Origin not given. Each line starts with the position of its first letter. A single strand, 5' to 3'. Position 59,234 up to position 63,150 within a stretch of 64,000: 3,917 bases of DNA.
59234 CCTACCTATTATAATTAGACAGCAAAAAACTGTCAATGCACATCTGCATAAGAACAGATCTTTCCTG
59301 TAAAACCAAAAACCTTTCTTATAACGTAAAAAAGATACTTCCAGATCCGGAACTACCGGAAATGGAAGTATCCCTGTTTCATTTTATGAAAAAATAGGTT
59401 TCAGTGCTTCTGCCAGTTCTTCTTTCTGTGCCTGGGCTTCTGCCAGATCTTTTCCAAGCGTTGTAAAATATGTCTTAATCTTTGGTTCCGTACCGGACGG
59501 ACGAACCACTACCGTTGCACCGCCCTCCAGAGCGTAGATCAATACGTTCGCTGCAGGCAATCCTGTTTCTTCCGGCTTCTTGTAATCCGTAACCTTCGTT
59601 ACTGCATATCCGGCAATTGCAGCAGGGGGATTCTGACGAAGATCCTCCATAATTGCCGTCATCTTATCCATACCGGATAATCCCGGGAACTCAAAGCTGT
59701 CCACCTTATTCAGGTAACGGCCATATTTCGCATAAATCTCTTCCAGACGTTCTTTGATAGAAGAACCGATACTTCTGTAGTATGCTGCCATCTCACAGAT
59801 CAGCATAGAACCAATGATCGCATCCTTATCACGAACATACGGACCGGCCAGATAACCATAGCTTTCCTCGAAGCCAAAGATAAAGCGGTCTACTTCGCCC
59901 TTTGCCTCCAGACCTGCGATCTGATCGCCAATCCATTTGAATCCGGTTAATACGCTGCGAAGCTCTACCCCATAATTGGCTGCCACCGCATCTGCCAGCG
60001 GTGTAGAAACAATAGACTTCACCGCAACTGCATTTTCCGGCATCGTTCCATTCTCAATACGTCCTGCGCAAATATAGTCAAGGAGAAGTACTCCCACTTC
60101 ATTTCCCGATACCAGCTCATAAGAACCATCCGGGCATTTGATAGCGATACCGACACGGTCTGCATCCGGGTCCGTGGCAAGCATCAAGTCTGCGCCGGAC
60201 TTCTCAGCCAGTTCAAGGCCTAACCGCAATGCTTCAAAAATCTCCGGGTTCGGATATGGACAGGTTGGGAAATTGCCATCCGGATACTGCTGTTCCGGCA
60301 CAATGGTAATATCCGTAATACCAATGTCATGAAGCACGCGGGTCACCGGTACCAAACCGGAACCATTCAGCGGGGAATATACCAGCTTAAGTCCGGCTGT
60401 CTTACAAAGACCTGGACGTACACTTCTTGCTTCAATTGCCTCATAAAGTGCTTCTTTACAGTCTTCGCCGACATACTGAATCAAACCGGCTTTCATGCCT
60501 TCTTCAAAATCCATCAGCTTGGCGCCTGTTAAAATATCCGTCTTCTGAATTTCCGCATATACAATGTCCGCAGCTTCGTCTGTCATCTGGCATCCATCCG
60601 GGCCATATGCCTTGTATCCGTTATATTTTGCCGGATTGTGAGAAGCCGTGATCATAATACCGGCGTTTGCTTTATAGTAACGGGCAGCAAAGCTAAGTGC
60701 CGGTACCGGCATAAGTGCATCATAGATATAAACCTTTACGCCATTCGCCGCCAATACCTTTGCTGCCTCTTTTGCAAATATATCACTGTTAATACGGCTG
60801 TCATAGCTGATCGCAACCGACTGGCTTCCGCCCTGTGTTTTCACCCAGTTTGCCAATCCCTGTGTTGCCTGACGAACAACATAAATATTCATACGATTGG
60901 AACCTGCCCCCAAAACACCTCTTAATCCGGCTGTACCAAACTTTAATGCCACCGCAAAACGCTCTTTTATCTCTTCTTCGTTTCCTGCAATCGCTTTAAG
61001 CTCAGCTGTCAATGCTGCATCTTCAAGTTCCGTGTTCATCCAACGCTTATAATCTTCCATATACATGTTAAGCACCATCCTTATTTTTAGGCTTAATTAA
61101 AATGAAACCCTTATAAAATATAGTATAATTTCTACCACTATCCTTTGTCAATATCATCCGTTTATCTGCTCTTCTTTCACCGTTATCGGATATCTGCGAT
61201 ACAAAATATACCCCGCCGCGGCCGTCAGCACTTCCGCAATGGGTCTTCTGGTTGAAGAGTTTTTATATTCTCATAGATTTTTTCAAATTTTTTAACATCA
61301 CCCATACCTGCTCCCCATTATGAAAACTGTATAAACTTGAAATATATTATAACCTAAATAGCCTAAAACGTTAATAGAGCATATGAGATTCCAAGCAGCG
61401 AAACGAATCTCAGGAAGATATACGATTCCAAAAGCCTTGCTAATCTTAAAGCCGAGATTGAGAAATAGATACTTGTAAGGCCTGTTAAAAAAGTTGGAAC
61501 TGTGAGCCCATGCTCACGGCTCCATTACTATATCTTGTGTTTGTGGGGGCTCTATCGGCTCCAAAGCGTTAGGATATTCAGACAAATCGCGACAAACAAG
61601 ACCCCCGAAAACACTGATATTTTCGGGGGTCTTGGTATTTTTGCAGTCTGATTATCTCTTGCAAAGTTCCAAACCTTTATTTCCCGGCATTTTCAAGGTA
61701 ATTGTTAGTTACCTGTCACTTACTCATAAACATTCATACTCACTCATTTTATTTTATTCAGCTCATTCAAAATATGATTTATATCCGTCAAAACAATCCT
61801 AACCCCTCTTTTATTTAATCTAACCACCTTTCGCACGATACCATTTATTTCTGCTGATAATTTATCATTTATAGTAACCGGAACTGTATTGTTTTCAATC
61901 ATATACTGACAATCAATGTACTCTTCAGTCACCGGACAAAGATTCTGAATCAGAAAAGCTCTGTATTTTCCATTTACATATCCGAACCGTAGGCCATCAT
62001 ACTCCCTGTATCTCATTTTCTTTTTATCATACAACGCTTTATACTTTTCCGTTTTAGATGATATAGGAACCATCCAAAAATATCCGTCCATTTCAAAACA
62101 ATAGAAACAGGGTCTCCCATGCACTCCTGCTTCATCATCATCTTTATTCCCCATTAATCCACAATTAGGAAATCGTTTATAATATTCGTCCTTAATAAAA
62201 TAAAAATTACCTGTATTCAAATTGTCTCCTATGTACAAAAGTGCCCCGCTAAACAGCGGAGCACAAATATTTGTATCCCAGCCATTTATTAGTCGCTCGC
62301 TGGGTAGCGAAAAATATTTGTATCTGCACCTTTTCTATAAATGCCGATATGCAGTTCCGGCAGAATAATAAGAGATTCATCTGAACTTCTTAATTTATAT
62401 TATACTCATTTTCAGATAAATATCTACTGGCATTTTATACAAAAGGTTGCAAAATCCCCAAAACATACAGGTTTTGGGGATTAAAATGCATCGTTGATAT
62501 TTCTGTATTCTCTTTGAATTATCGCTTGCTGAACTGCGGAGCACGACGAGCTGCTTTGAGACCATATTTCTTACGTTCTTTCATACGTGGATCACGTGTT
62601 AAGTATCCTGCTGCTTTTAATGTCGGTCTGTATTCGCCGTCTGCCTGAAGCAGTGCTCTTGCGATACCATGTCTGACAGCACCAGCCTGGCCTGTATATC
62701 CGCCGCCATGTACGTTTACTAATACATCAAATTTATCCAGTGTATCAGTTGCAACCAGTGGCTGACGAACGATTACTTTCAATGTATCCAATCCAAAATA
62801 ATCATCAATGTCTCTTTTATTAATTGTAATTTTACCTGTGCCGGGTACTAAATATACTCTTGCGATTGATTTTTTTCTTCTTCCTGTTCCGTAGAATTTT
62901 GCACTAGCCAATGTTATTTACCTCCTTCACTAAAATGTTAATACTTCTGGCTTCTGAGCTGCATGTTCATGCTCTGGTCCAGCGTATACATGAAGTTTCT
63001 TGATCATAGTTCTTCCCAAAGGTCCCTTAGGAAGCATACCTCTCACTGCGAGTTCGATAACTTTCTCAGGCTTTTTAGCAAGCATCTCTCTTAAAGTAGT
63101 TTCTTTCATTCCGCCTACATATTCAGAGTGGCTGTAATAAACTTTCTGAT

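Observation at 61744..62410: Type III (RNA-protein) toxin-antitoxin / abortive-infection-like cassette between rpsI and the phosphohexomutase gene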

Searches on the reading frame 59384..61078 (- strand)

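Call 52: search_protein_families(library=ncbifam, proteins=[window:59384-61078:-], max_evalue=1e-10)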
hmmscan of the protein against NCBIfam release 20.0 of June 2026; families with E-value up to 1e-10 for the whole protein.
window:59384-61078:- (564 aa): 6 families
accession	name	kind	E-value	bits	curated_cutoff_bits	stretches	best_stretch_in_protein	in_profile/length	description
TIGR03990.1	Arch_GlmM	equivalog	9.3e-50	169.8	439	1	47-493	4-403/444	phosphoglucosamine mutase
TIGR01132.1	pgm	equivalog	4.2e-28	98.1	778.05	1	40-541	35-524/546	phosphoglucomutase (alpha-D-glucose-1,6-bisphosphate-dependent)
TIGR01455.1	glmM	equivalog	4.7e-26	91.5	447.55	1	47-373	1-299/442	phosphoglucosamine mutase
NF046027.1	PhglucPhmanMutPgmG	equivalog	4e-20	71.9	600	1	52-414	15-342/460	phosphoglucomutase/phosphomannomutase PgmG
NF007088.0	PRK09542.1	equivalog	2e-19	69.9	618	1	51-456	16-373/456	phosphomannomutase/phosphoglucomutase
NF005737.0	PRK07564.1-1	equivalog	6.5e-18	64.6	378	1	46-562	15-520/543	alpha-D-glucose phosphate-specific phosphoglucomutase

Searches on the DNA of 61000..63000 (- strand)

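Call 9: search_rna_families(source=window, start=61000, end=62600, threshold=evalue, max_evalue=10, show_alignments=3)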
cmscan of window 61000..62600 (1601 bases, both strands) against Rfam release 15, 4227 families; matches with E-value up to 10: 17.
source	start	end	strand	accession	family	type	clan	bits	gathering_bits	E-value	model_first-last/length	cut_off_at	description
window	61519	61638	+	RF00514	His_leader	Cis-reg; leader;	-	25.5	49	0.15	1-126/126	no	Histidine operon leader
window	61246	61306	-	RF01600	snoR25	Gene; snRNA; snoRNA; CD-box;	-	25.2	50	0.41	1-70/70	no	small nucleolar RNA snoR25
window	61594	61712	-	RF00514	His_leader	Cis-reg; leader;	-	25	49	0.19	1-126/126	no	Histidine operon leader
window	61595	61720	-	RF01470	rli38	Gene; sRNA;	-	23.7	49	1.6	1-150/150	no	Listeria sRNA rli38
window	61594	61673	-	RF02495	ohsC_RNA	Gene; antitoxin;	-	22.3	50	1.6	1-77/77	no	Oppression of Hydrophobic ORF by sRNA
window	62449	62489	-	RF00697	mir-186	Gene; miRNA;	-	21.9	70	0.34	1-82/82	no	mir-186 microRNA precursor family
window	61454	61642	+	RF02442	SpF66_sRNA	Gene; sRNA;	-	19.4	42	0.057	1-239/239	no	Streptococcus sRNA SpF66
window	62160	62226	-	RF00641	mir-154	Gene; miRNA;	CL00149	18.2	52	3.4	1-82/82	no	mir-154 microRNA precursor family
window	62240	62288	-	RF01393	isrJ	Gene; sRNA;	-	18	37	2.4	1-75/75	no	isrJ Hfq binding RNA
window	61248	61311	-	RF00341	snoZ39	Gene; snRNA; snoRNA; CD-box;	-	17.6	39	5.8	1-63/63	no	Small nucleolar RNA Z39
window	62465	62543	-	RF02940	COG3860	Cis-reg;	-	16.8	42.5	0.69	1-54/54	no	COG3860 RNA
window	61596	61635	-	RF03173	mir-4504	Gene; miRNA;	-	15.9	104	9.7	1-92/92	no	mir-4504 microRNA precursor family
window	61533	61633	+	RF02236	asX2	Gene; sRNA;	-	15.1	70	7.2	1-87/87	no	Xanthomonas sRNA asX2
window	61835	61941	-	RF02039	SPRY4-IT1_2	Gene; lncRNA;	-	13.4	40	4.9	1-120/120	no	SPRY4-IT1 conserved region 2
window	61599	61632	-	RF02099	rivX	Gene; sRNA;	-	13.1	100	1.7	71-107/248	no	rivX sRNA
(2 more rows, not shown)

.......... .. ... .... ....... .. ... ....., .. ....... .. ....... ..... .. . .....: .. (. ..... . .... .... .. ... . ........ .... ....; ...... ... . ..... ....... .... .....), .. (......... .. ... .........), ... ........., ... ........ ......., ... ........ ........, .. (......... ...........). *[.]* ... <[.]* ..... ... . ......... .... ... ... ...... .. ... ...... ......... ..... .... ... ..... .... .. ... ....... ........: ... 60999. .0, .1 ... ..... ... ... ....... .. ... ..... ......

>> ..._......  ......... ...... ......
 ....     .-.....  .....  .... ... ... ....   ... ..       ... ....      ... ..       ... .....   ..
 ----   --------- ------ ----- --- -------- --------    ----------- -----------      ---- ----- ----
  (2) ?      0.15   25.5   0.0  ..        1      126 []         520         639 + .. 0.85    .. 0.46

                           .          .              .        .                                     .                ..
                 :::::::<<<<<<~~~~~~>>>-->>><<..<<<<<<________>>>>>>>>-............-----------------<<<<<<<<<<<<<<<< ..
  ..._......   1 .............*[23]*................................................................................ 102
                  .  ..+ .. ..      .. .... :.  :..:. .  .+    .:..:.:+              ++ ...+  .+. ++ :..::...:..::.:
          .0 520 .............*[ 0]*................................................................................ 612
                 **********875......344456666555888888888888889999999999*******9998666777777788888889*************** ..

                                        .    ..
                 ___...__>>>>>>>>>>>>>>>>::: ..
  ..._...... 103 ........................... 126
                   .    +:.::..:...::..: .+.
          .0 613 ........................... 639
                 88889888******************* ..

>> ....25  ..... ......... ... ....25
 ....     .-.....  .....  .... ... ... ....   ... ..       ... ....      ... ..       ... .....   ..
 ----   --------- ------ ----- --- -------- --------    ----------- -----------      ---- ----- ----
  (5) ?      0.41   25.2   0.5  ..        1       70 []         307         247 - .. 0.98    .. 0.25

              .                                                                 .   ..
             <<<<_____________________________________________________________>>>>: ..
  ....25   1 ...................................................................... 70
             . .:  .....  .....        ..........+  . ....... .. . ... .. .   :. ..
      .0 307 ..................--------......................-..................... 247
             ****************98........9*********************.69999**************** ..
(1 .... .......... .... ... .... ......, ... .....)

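Call 56: build_rna_model(alignment_id=A3, structure=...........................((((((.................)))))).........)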
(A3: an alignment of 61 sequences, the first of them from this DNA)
Model R1 built from alignment A3 (61 sequences, 65 columns); structure: as given.
model positions 56; base pairs 6; branch points 0; effective number of sequences 21.81; information 0.994 bits per position. Calibrated on 0.2 Mb of random sequence (short: E-values are rough).
structure used (alignment columns):
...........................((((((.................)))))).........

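Call 57: search_with_rna_model(model_id=R1, source=window, max_evalue=10, show_alignments=3)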
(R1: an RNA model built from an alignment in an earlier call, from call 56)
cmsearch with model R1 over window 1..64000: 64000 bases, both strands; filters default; matches with E-value up to 10: 3.
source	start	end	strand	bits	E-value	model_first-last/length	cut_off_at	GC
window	62269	62324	-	69.1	4.5e-15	1-56/56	no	0.39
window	54741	54774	+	12.8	0.64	1-56/56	no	0.24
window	30356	30388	-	8.8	6.3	1-56/56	no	0.27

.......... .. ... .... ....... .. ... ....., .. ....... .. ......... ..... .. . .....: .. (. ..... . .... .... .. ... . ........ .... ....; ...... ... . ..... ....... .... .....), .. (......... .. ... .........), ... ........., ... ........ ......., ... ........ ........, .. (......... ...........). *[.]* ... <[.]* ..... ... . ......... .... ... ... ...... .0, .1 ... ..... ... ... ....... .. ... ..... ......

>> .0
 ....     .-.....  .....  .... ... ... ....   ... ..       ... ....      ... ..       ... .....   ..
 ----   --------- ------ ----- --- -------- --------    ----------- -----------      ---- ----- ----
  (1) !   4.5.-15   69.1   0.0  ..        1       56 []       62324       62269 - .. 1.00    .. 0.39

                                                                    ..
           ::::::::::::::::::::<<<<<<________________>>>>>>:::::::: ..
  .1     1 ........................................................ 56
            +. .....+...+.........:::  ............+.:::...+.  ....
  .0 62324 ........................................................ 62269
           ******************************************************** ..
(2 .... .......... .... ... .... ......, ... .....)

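Call 58: search_with_rna_model(model_id=R1, source=window, start=61000, end=63000, filters=off, max_evalue=10, show_alignments=3)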
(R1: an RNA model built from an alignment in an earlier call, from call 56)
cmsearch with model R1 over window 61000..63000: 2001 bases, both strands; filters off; matches with E-value up to 10: 15.
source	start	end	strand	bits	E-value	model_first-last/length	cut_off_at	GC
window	62269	62324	-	69.1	1.4e-16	1-56/56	no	0.39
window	62260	62274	+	8.5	0.24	1-56/56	no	0.27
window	62814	62826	-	6.5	0.79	30-42/56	no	0.15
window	62828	62879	-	5.9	1.1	1-56/56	no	0.33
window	62175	62207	+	5.5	1.3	1-56/56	no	0.15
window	62307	62321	+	4.3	2.7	1-56/56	no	0.27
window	61726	61740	-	4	3.2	1-56/56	no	0.2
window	62436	62487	+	3.3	4.8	1-56/56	no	0.33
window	61280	61293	+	3.2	5.2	1-56/56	no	0.07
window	61284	61297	-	2.9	6.3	1-56/56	no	0.14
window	62232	62256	+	2.8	6.6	1-56/56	no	0.48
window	61808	61815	-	2.6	7.5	35-42/56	no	0.12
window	62896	62924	-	2.6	7.5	1-56/56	no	0.34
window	61095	61105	+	2.2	9.3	1-56/56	no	0.09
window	61842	61849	-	2.1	9.9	35-42/56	no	0.12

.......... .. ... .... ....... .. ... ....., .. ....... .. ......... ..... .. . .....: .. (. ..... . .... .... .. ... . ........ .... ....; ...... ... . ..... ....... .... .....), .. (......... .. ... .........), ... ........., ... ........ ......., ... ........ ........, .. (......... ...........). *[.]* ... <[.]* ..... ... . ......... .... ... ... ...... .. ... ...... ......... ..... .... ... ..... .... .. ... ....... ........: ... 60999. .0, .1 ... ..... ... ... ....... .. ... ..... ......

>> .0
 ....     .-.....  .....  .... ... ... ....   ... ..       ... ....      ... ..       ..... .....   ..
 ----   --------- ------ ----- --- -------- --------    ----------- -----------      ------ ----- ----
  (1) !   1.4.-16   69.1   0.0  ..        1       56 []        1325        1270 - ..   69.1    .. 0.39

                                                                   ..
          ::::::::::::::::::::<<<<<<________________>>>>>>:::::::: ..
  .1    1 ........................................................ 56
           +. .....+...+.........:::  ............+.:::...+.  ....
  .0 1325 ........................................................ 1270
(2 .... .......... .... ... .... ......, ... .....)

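Call 59: search_with_rna_model(model_id=R1, source=window, start=62312, end=62420, filters=off, max_evalue=10, show_alignments=2)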
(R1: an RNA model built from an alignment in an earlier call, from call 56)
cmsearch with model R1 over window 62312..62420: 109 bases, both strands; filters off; matches with E-value up to 10: 7.
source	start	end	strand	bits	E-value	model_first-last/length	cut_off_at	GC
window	62312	62324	-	6.3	0.047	1-56/56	no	0.15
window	62337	62343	+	1.1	0.95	36-42/56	no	0.14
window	62392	62401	-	-0.6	2.6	1-56/56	no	0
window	62363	62374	+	-0.7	2.7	31-42/56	no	0.25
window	62330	62334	-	-1.5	4.3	38-42/56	no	0.2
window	62377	62387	-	-1.8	5.2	1-56/56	no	0.36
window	62407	62411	-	-2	5.7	38-42/56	no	0.2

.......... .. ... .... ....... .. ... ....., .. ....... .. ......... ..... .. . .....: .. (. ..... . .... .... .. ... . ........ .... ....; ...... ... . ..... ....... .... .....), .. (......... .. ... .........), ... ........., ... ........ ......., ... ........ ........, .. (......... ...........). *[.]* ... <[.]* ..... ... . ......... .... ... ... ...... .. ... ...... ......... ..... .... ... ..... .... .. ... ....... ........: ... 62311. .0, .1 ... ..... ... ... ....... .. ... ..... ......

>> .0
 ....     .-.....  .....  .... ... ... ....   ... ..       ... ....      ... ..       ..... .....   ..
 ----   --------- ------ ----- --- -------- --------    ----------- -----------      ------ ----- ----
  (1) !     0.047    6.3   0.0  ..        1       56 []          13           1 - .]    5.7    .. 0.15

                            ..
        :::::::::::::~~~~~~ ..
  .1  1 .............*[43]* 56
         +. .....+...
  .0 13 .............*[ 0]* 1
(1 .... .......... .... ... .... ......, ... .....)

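Call 70: search_rna_families(sources=[L009, L014, L018], threshold=gathering)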
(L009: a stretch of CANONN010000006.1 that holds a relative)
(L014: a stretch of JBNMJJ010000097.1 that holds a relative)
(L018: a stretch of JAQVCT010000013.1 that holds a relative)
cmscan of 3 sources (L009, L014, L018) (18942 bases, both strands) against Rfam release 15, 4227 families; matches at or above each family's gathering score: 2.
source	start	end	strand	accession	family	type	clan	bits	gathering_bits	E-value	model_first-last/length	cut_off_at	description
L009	2718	2794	+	RF00029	Intron_gpII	Intron;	-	48.5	40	5.5e-07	1-77/77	no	Group II catalytic intron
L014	2725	2790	+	RF00029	Intron_gpII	Intron;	-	40.8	40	4.3e-05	1-77/77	no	Group II catalytic intron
